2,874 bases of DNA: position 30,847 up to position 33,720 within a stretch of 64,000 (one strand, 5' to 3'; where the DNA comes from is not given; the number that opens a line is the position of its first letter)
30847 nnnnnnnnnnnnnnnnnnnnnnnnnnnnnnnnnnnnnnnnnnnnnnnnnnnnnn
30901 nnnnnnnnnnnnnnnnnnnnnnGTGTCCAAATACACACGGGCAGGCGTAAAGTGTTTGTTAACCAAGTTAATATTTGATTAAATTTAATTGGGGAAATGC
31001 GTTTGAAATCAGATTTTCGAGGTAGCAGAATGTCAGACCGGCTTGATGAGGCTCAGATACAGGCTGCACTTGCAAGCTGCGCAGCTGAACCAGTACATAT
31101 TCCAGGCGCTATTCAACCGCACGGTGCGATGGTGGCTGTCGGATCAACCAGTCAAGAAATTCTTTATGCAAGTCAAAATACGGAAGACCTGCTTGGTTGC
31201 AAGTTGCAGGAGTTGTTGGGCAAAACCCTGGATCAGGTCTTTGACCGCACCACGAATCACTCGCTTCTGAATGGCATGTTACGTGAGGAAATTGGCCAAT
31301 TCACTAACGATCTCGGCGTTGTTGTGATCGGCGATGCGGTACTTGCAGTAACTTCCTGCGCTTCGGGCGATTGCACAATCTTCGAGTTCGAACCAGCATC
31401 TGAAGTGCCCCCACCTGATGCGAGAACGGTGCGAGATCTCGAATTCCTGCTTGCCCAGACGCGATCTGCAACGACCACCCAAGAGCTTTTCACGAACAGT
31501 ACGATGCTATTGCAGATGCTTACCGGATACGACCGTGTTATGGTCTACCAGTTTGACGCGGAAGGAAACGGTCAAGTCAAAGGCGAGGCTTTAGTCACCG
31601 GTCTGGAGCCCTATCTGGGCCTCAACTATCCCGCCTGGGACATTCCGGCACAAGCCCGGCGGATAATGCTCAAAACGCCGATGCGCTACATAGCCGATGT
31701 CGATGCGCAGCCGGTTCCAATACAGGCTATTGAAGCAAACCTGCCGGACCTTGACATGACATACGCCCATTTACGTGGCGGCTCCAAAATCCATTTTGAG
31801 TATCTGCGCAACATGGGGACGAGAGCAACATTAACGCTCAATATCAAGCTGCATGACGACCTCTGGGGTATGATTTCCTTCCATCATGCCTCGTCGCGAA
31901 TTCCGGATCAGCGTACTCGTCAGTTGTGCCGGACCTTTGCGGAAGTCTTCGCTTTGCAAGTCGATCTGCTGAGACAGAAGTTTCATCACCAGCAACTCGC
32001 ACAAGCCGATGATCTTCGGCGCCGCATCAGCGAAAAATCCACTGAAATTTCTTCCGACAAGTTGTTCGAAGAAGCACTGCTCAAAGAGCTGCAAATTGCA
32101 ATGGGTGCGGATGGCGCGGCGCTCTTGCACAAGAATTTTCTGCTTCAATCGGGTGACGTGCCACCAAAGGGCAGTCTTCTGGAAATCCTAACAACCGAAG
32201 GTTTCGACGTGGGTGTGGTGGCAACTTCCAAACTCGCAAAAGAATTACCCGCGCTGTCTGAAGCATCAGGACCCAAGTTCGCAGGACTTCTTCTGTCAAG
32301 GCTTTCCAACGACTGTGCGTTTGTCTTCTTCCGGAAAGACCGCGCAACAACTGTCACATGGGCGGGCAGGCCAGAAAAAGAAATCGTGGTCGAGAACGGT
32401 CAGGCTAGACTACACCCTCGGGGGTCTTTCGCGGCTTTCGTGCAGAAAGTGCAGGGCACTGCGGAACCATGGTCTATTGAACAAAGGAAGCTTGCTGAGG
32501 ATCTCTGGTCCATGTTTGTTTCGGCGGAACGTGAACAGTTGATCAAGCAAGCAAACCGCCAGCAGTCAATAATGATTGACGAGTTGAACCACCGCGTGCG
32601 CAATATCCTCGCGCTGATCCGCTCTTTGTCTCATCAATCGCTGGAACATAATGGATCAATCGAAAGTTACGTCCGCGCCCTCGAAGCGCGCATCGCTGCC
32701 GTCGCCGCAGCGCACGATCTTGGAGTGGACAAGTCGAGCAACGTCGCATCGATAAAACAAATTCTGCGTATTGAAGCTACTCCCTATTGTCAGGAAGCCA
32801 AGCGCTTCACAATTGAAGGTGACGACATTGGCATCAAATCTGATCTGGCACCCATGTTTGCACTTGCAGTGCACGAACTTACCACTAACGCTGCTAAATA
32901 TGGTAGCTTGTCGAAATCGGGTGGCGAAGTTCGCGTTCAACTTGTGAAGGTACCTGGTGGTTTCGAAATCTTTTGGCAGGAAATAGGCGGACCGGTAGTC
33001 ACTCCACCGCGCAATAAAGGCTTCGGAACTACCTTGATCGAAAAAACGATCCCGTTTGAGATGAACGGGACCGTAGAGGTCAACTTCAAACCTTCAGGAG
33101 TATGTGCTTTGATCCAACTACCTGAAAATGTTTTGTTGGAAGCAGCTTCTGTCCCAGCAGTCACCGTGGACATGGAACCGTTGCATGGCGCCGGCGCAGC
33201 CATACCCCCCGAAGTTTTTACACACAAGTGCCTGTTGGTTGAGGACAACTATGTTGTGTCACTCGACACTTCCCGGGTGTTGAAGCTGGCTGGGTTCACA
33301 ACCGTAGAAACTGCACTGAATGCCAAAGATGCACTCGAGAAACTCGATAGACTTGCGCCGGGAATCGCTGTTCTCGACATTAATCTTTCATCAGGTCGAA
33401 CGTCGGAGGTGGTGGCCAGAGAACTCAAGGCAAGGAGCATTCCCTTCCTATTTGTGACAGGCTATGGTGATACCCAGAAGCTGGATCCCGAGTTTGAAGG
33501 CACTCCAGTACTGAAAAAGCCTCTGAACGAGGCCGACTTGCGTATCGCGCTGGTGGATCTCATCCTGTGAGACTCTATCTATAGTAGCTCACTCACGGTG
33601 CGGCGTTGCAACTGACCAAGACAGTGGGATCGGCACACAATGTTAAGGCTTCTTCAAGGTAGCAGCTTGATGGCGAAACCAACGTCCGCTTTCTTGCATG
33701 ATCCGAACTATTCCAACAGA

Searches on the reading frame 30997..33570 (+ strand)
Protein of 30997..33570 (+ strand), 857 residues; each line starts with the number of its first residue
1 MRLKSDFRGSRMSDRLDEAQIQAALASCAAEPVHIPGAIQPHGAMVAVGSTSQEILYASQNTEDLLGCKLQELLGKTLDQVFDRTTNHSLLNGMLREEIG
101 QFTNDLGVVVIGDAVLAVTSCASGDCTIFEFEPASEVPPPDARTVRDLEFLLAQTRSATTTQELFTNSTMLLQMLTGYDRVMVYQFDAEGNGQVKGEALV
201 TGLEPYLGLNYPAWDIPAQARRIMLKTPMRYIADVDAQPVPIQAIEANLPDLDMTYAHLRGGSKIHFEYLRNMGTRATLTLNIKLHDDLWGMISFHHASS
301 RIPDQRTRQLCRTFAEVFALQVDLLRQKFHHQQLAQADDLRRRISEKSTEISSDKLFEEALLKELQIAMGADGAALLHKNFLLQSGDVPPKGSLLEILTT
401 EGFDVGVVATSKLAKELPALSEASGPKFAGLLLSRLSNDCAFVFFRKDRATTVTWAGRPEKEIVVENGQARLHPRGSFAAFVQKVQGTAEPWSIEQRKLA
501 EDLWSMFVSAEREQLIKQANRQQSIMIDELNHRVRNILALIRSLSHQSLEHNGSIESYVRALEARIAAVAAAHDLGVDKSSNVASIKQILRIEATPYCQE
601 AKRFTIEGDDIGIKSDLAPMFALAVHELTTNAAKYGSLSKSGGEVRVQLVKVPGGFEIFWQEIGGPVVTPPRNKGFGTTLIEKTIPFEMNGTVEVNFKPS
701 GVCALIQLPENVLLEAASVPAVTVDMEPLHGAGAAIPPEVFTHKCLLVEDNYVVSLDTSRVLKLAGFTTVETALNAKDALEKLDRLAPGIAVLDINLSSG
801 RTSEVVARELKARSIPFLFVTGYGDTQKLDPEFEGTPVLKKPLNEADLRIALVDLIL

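Call 5: search_protein_families(library=pfam, proteins=[window:30997-33570:+], max_evalue=0.01)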
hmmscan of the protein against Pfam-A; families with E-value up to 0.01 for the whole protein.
window:30997-33570:+ (857 aa): 7 families
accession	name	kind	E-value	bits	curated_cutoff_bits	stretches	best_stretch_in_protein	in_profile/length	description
PF00360.26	PHY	-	1.6e-27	96.5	27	1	360-508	21-175/183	Phytochrome region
PF07536.20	HWE_HK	-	4.9e-21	75.7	22.8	1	529-610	1-83/83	HWE histidine kinase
PF08446.17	PAS_2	-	7e-18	65.8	21.4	1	28-134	1-107/107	PAS fold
PF01590.32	GAF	-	1.5e-09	38.9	22.4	1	162-321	3-132/133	GAF domain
PF00072.30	Response_reg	-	1.7e-07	31.8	30.2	1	746-850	2-108/111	Response regulator receiver domain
PF07568.18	HisKA_2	-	0.00064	20.2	22.3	1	529-576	1-50/76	Histidine kinase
PF13581.12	HATPase_c_2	-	0.002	18.6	27.4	1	611-658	22-69/127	Histidine kinase-like ATPase domain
